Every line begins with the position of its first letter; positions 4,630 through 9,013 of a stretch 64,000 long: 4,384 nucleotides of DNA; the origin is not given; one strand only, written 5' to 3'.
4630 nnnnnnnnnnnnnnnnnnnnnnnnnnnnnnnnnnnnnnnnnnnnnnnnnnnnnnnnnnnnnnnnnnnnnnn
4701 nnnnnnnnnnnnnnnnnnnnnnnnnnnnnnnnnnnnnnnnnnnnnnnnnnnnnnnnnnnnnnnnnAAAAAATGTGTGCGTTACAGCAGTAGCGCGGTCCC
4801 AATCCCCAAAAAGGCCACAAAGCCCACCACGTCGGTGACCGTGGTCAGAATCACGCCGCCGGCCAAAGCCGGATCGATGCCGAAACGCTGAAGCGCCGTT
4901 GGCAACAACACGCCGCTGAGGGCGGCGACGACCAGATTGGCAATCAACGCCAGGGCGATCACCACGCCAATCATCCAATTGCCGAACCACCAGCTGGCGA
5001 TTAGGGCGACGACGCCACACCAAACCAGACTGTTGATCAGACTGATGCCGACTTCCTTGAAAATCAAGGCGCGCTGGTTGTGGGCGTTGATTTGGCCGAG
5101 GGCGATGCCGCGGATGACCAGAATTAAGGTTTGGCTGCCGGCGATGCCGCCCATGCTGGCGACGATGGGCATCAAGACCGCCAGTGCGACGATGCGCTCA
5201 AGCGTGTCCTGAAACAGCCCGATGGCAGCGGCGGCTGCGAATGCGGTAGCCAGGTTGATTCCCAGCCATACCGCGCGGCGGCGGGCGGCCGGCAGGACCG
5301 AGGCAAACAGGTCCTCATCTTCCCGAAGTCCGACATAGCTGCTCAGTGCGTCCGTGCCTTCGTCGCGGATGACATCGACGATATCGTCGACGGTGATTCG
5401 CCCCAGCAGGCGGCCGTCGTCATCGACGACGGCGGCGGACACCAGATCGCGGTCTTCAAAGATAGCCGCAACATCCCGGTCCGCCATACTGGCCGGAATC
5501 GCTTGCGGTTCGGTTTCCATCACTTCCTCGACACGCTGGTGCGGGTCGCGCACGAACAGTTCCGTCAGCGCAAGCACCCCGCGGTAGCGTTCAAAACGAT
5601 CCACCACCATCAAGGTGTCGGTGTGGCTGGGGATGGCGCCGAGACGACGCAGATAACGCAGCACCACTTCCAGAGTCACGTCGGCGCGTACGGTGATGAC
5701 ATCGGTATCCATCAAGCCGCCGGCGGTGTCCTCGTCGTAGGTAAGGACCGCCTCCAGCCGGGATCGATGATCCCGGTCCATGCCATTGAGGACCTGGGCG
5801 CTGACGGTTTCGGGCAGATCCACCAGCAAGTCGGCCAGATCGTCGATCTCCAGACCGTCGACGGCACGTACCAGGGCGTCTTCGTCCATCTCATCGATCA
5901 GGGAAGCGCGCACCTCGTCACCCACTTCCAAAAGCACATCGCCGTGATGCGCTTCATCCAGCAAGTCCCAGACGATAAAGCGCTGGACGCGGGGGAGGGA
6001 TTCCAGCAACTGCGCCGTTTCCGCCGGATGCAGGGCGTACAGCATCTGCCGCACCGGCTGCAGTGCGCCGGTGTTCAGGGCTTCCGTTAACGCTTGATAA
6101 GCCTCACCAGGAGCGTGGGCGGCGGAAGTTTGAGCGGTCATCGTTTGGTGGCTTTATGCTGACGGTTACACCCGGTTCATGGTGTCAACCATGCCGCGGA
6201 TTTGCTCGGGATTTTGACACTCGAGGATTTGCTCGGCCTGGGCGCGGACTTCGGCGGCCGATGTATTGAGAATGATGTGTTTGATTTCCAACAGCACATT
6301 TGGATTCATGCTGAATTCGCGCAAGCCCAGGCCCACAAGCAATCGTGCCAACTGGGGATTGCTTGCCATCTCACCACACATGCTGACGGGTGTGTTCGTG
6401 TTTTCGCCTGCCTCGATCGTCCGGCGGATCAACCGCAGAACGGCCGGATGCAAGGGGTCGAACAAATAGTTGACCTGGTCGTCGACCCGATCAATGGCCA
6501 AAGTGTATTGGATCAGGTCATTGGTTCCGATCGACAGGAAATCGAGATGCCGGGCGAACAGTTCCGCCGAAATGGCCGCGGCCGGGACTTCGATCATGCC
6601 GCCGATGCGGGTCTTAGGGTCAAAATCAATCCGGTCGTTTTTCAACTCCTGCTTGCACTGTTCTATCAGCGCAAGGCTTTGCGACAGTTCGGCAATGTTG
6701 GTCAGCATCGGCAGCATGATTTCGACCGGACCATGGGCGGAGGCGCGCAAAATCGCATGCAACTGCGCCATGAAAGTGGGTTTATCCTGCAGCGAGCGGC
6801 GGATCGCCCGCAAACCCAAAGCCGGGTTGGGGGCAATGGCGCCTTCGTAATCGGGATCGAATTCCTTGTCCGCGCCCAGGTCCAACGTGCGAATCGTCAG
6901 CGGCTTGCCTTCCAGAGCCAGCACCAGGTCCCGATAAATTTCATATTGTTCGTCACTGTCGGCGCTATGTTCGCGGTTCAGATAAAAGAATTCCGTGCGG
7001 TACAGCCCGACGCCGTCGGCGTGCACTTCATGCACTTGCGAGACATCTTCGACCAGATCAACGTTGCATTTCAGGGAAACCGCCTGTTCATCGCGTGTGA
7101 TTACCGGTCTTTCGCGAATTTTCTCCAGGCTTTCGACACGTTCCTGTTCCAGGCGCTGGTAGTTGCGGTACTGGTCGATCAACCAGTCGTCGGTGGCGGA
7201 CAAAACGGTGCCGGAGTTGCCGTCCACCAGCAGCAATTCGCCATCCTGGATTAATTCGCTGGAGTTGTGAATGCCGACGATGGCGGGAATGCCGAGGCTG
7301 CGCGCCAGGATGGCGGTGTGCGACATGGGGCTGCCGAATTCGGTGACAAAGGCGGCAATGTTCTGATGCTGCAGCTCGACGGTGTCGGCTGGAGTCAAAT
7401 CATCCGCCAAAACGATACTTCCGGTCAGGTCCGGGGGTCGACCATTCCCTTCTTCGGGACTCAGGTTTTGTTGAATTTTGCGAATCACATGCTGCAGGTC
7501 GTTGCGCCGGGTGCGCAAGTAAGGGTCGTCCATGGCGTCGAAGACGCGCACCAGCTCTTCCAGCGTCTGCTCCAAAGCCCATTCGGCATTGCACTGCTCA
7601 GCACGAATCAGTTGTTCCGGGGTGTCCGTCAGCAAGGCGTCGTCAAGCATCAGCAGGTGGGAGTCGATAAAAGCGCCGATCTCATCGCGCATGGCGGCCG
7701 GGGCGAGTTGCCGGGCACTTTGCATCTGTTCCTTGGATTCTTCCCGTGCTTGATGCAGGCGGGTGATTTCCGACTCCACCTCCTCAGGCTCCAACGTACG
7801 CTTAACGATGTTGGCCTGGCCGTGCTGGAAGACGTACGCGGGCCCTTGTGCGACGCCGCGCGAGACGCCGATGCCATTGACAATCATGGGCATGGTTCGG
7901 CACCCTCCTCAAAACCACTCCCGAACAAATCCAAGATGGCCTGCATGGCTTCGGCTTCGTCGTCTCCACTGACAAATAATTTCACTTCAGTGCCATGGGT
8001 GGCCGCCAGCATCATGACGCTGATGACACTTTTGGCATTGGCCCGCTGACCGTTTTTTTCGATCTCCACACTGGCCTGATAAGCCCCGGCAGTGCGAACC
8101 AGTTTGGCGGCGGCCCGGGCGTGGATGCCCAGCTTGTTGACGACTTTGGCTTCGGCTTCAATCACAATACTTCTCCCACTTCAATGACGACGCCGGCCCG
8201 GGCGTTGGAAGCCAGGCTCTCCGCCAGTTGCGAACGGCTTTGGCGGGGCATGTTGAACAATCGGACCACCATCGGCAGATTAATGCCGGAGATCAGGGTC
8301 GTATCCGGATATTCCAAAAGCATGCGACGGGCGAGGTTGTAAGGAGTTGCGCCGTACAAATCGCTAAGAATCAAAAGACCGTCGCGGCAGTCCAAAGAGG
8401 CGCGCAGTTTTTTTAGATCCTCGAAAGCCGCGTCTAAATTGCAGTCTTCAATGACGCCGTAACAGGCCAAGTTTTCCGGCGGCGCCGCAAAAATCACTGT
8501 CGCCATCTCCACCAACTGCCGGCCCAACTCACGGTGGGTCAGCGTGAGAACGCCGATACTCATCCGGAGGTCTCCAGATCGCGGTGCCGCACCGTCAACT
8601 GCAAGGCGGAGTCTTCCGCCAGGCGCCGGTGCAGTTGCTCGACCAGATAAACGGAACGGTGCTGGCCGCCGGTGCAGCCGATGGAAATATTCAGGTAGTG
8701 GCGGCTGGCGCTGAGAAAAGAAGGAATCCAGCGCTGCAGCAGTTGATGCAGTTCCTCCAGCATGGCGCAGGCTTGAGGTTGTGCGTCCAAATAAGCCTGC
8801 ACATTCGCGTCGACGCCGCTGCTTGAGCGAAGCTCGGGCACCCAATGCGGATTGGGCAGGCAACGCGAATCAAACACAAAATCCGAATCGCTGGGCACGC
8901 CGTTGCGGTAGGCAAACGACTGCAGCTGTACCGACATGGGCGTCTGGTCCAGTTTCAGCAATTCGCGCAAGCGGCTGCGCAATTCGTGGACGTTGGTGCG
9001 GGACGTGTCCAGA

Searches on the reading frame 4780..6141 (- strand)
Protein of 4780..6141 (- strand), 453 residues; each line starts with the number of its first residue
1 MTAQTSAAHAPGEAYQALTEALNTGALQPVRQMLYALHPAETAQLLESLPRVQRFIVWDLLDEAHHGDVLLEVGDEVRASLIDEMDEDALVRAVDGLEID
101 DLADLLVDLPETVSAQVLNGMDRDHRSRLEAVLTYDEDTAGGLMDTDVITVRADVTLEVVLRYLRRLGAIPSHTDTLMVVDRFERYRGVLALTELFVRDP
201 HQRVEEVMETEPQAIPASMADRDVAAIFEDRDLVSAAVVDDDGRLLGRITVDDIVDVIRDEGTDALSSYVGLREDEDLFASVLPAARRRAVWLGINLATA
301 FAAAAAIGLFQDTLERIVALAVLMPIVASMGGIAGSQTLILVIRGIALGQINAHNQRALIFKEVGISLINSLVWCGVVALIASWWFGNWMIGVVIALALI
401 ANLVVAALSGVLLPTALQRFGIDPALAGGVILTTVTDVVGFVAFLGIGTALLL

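Call 24: search_protein_families(library=pfam, proteins=[window:4780-6141:-], max_evalue=0.00001)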
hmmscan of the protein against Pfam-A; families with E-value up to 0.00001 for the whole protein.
window:4780-6141:- (453 aa): 3 families
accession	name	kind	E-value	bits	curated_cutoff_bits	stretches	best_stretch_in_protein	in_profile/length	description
PF01769.21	MgtE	-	3.3e-31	108.6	27.6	1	324-447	1-125/125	Divalent cation transporter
PF03448.22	MgtE_N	-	1e-24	87.4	25.9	1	37-138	1-102/102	MgtE intracellular N domain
PF00571.33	CBS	-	3.5e-13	50.1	24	1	204-259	1-56/57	CBS domain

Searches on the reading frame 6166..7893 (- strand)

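Call 24: search_protein_families(library=pfam, proteins=[window:6166-7893:-], max_evalue=0.00001)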
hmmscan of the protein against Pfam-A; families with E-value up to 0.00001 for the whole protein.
window:6166-7893:- (575 aa): 3 families
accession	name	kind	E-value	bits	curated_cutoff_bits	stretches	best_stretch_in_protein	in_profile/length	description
PF02896.24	PEP-utilizers_C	-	2e-98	329.6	22.8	1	255-543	3-290/293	PEP-utilising enzyme, PEP-binding domain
PF05524.18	PEP-utilisers_N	-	2.5e-32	112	24.4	1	6-129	1-121/121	PEP-utilising enzyme, N-terminal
PF00391.29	PEP-utilizers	-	8.2e-23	80.2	23.1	1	158-228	4-72/72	PEP-utilising enzyme, mobile domain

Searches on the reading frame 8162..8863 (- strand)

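Call 24: search_protein_families(library=pfam, proteins=[window:8162-8863:-], max_evalue=0.00001)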
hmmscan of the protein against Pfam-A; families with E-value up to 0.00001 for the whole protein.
window:8162-8863:- (233 aa): 1 family
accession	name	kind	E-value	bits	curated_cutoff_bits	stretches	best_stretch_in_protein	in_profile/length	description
PF03610.21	EIIA-man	-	2.5e-15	57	21.4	1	105-212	2-107/116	PTS system fructose IIA component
